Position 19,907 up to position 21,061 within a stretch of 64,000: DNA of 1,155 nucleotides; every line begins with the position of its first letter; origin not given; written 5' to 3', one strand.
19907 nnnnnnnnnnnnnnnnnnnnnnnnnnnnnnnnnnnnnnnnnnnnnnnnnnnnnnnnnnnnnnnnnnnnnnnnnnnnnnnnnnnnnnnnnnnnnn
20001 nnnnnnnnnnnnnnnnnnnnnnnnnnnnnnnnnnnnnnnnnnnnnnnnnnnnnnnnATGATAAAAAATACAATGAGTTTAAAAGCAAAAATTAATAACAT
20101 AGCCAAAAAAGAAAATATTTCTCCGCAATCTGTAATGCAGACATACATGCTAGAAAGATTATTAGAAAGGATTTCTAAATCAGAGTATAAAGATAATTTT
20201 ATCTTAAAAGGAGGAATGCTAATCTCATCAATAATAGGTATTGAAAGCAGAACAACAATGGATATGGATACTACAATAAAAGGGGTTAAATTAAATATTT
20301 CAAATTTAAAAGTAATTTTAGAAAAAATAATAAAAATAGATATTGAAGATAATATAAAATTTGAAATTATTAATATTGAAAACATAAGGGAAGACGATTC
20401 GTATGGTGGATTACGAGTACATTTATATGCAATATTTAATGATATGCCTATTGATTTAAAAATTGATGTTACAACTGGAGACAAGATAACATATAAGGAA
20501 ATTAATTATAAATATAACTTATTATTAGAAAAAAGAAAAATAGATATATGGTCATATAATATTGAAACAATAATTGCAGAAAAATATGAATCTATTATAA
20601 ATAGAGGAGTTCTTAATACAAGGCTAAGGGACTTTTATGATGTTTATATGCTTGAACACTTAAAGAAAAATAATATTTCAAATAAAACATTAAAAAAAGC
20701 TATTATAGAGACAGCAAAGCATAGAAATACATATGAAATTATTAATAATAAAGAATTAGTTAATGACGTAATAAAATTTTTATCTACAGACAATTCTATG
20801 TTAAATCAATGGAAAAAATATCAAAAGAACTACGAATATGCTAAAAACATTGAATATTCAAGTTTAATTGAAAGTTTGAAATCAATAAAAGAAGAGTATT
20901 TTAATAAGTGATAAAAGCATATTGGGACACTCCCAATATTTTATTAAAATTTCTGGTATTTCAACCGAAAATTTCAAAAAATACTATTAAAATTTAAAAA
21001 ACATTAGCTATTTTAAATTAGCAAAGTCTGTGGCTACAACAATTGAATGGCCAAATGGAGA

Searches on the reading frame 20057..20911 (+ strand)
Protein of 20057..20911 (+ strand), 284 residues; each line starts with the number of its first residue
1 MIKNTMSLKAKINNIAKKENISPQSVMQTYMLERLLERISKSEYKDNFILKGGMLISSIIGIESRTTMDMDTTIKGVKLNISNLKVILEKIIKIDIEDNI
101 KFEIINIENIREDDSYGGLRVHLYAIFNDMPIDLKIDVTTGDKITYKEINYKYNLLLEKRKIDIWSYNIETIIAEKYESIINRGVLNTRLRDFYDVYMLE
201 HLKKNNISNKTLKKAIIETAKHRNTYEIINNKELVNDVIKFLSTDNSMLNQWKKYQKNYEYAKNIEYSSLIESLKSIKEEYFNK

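Call 20: search_protein_families(library=pfam, max_evalue=0.01, proteins=[window:20057-20911:+])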
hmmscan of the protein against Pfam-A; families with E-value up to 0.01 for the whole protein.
window:20057-20911:+ (284 aa): 1 family
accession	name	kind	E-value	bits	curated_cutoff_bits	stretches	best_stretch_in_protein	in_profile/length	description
PF08843.17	AbiEii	-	1.2e-35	124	22.5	1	34-262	1-226/238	Nucleotidyl transferase AbiEii toxin, Type IV TA system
